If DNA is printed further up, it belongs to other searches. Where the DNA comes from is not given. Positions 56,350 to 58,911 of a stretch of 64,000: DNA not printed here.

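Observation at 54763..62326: Polysaccharide/oligosaccharide locus combining NodI/NodJ-like exporter, secreted glycosidase-like protein and a NodB+NodC-like fusion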

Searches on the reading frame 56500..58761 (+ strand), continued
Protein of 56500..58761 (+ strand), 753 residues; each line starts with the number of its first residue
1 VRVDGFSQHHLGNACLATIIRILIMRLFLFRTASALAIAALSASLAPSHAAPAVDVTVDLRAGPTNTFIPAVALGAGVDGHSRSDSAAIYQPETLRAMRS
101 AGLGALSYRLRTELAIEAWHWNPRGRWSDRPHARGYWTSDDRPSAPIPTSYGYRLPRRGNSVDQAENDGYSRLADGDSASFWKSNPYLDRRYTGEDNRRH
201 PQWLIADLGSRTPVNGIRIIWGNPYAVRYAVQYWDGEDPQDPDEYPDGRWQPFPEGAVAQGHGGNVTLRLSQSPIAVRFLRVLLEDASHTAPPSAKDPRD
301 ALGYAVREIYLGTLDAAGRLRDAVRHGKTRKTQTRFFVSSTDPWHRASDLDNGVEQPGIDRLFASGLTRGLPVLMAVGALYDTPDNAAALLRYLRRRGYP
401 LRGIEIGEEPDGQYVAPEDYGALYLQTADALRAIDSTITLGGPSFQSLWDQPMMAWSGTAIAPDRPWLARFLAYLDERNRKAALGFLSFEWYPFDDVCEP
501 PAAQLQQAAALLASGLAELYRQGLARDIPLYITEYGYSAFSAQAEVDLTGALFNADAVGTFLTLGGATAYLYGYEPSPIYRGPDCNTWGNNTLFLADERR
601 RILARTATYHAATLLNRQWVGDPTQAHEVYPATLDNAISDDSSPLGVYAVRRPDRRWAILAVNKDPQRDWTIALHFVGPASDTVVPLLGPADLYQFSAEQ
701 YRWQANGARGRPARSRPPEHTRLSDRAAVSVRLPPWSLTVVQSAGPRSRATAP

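Call 41: search_protein_families(library=pfam, proteins=[L060:7450-9435:+, L060:12245-13894:+, L060:15656-16999:+, L060:14403-15710:-, L066:8738-9856:-, L073:8707-9891:+, L008:7601-9019:-, L005:16864-17808:-, L004:15969-17609:+, L008:17988-21587:+], max_evalue=0.0001)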
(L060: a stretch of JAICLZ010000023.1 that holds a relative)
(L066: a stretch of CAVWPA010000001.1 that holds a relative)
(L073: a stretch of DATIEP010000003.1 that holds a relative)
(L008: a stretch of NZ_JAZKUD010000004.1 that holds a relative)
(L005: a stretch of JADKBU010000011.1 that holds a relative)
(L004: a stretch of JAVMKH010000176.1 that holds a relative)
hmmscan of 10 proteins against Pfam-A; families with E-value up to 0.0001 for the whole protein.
L060:7450-9435:+ (661 aa): 1 family
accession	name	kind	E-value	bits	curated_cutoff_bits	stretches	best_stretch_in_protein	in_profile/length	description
PF00884.28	Sulfatase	-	6.2e-38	131.2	25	1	312-585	1-300/301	Sulfatase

L060:12245-13894:+ (549 aa): 0 families

L060:15656-16999:+ (447 aa): 3 families
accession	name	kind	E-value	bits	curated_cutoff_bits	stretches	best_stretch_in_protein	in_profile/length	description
PF07690.21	MFS_1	-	5e-45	154.4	33.4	1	54-388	3-337/347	Major Facilitator Superfamily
PF03137.26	OATP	-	3.4e-21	75.6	25.8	2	239-332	283-376/545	Organic Anion Transporter Polypeptide (OATP) family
PF00083.30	Sugar_tr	-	6e-10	39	22.3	1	75-220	38-189/452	Sugar (and other) transporter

L060:14403-15710:- (435 aa): 1 family
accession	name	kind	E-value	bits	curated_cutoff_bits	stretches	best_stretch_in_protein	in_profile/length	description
PF07843.16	DUF1634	-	4.1e-28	97.9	27.5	1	325-431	2-101/102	Protein of unknown function (DUF1634)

L066:8738-9856:- (372 aa): 1 family
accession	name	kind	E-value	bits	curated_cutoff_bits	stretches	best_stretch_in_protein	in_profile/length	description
PF02156.21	Glyco_hydro_26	-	2.2e-10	40.9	20.2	1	141-256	136-236/311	Glycosyl hydrolase family 26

L073:8707-9891:+ (394 aa): 1 family
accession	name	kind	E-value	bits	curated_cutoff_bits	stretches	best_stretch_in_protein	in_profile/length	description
PF01594.21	AI-2E_transport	-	1.6e-48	166.1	34.3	1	59-382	5-326/327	AI-2E family transporter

L008:7601-9019:- (472 aa): 4 families
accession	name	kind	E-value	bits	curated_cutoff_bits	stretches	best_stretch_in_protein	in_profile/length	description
PF00155.27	Aminotran_1_2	-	8.6e-33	114.4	19.7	1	173-466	65-361/361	Aminotransferase class I and II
PF00392.27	GntR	-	9.7e-14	51.2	27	1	8-70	2-64/64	Bacterial regulatory proteins, gntR family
PF12897.13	Asp_aminotransf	-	1.7e-08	34.2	27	1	200-464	127-403/421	Aspartate amino-transferase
PF14502.12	HTH_41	-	8.4e-05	22.4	25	0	26-61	2-37/48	Helix-turn-helix domain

L005:16864-17808:- (314 aa): 1 family
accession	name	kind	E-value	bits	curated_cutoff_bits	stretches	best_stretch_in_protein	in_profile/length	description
PF00892.27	EamA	-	1e-16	61.9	28.2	2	4-130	5-134/135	EamA-like transporter family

L004:15969-17609:+ (546 aa): 1 family
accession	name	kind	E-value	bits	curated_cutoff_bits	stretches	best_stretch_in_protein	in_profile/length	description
PF00342.24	PGI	-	8.2e-223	740.8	22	1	49-539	1-486/486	Phosphoglucose isomerase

L008:17988-21587:+ (1199 aa): 9 families
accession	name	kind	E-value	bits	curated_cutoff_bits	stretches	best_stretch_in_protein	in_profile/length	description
PF08447.18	PAS_3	-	4.4e-27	94.6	25.6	2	567-652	5-89/89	PAS fold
PF13426.13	PAS_9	-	1.3e-24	86.9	27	2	683-787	5-103/103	PAS domain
PF02518.31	HATPase_c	-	2.8e-22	79.7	26.4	1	1083-1190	5-109/111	Histidine kinase-, DNA gyrase B-, and HSP90-like ATPase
PF00989.32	PAS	-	7.5e-17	61.8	22.6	1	671-785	2-113/113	PAS fold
PF13185.12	GAF_2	-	1e-16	61.8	28.6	1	374-520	2-135/136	GAF domain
PF08448.16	PAS_4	-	2.1e-15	57.4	23.1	1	677-790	2-110/110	PAS fold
PF01590.32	GAF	-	1.2e-11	45.7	22.4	1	376-518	2-131/133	GAF domain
PF13188.13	PAS_8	-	4e-09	36.5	21.8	0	671-721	2-48/65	PAS domain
PF00672.30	HAMP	-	3.3e-08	34.2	25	1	282-333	2-52/53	HAMP domain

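Call 42: fold_search(model_id=the predicted structure, library=pdb)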
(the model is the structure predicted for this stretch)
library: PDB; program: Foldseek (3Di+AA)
matches with E <= 10: 1398; with E <= 0.001: 263
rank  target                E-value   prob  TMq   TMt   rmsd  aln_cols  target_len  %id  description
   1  8b0e                  2.4e-16  1.00  0.38  0.61   4.8       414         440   16  Crystal structure of beta-glucuronidase from Acidobacterium capsulatum in complex with covalent inhibitor VB158 (released 2022-12-28)
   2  7psj_A                2.5e-16  1.00  0.37  0.59   5.5       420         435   16  Crystal structure of beta-glucuronidase from Acidobacterium capsulatum in complex with covalent inhibitor VL166 (released 2022-08-03)
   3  5g0m                  5.6e-16  1.00  0.39  0.60   4.9       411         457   16  beta-glucuronidase with an activity-based probe (N-acyl cyclophellitol aziridine) bound (released 2017-04-12)
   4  8b0d                  6.6e-16  1.00  0.38  0.61   5.3       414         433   16  Crystal structure of beta-glucuronidase from Acidobacterium capsulatum in complex with covalent inhibitor VB151 (released 2022-12-28)
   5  5l77                  7.0e-16  1.00  0.38  0.58   5.2       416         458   16  A glycoside hydrolase mutant with an unreacted activity based probe bound (released 2017-05-31)
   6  7psi                  1.3e-15  1.00  0.38  0.58   5.0       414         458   16  Crystal structure of beta-glucuronidase from Acidobacterium capsulatum in complex with covalent inhibitor ME727 (released 2022-08-03)
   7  7psk_A                1.4e-15  1.00  0.38  0.60   4.9       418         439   16  Crystal structure of beta-glucuronidase from Acidobacterium capsulatum in complex with covalent inhibitor GR109 (released 2022-08-03)
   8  5g0q                  1.7e-15  1.00  0.37  0.58   5.0       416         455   15  beta-glucuronidase with an activity-based probe (N-alkyl cyclophellitol aziridine) bound (released 2017-04-12)
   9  8ohu                  1.8e-15  1.00  0.38  0.58   4.9       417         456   16  Crystal structure of Beta-glucuronidase from Acidobacterium capsulatum in complex with glucuronic acid configured isofag (released 2024-01-10)
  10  3vny                  1.8e-15  1.00  0.36  0.55   7.1       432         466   14  Crystal structure of beta-glucuronidase from Acidobacterium capsulatum (released 2012-02-22)
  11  2vrq_A                2.0e-15  1.00  0.39  0.55   5.7       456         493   15  STRUCTURE OF AN INACTIVE MUTANT OF ARABINOFURANOSIDASE FROM THERMOBACILLUS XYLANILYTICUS IN COMPLEX WITH A PENTASACCHA (released 2008-07-01)
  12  7psh                  2.1e-15  1.00  0.38  0.60   4.8       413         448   15  Crystal structure of beta-glucuronidase from Acidobacterium capsulatum at 1.24 Angstrom resolution (released 2022-08-03)
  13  6zt8_A                2.8e-15  1.00  0.39  0.55   5.6       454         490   14  X-ray structure of mutated arabinofuranosidase (released 2021-02-10)
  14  6zt6_A                2.8e-15  1.00  0.39  0.55   6.4       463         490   14  X-ray structure of mutated arabinofuranosidase (released 2021-02-10)
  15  6zt9_B                3.0e-15  1.00  0.39  0.56   5.7       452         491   15  X-ray structure of mutated arabinofuranosidase (released 2021-02-10)
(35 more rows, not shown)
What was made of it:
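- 56572..58761 (+): Secreted hydrolase (729 aa): signal peptide, discoidin/CBM32 module and a clan GH-A (GH39-like) barrel with a C-terminal beta-sandwich. Foldseek matches GH79, GH51, GH44, GH30 and GH39 structures (call 42).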

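Call 43: search_solved_structures(query=A1, max_evalue=10, show_alignments=5)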
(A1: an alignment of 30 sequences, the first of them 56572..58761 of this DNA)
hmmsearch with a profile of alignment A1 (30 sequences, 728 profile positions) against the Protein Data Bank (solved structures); distinct sequences matched with E-value up to 10: 14.
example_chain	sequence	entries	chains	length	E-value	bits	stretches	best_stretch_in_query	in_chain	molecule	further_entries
2rv9_A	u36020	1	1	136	4e-06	28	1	181-219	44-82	Glucanase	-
4zxe_A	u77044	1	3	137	4.1e-06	28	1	181-219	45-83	Glucanase/Chitosanase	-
2rva_A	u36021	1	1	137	4.4e-06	27.9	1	181-267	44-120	Glucanase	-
4zz5_A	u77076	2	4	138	4.5e-06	27.8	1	181-267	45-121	Glucanase/chitosanase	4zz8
4zy9_A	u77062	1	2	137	5.2e-06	27.6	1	181-219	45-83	Glucanase/chitosanase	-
5z3k_A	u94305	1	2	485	0.00024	22.1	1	382-471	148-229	glucosidase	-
2bs9_A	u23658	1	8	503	0.0012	19.8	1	400-547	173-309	BETA-XYLOSIDASE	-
1w91_A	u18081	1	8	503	0.0013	19.7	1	400-547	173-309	BETA-XYLOSIDASE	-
2bfg_A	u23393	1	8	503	0.0014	19.6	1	400-547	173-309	BETA-XYLOSIDASE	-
5y4m_A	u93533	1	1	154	0.008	17.1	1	179-265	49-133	human CASPR2 Disc domain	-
1px8_A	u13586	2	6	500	0.22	12.3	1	400-456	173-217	Beta-xylosidase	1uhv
5g0m_A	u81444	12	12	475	0.45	11.3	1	615-655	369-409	BETA-GLUCURONIDASE | beta-glucuronidase from Acidobacterium capsulatum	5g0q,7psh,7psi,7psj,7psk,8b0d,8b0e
3vny_A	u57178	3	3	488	0.48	11.2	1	615-655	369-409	beta-GLUCURONIDASE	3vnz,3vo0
5l77_A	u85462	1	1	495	0.51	11.1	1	615-655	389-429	beta-glucuronidase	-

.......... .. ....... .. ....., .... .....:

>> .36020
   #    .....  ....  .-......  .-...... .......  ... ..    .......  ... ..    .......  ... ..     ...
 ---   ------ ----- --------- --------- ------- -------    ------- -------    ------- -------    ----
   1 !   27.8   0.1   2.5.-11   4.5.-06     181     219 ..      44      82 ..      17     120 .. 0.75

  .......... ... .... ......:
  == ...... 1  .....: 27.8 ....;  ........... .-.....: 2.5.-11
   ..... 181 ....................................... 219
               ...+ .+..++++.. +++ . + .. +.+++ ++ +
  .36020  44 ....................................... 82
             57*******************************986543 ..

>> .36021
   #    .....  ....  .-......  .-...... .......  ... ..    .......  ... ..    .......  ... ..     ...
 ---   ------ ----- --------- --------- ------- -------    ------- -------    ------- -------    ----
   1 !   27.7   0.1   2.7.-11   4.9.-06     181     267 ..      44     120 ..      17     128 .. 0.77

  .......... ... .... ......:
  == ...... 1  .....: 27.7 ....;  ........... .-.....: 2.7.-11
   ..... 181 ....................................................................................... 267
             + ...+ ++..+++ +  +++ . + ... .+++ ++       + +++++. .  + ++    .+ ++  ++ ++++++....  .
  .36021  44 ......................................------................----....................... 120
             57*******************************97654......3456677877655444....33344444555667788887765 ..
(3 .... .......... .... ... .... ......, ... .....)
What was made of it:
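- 57004..57357 (+): F5/8 type C (discoidin, CBM32-like) module, aa about 145-262. The best solved relatives found with the family profile are the chitosan-binding DD1/DD2 modules of a Paenibacillus glucanase/chitosanase (E 4e-6; call 43).
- On Clan GH-A / GH39: The profile gives only E 1e-3 to GH39 structures (call 43).
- On CBM32 / F5_F8_type_C: The family profile gives E 4e-6 to CBM32 structures (call 43).
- The CBM32 module's nearest solved relatives bind chitosan (call 43). The CBM32 module is closest to chitosan-binding modules (call 43).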
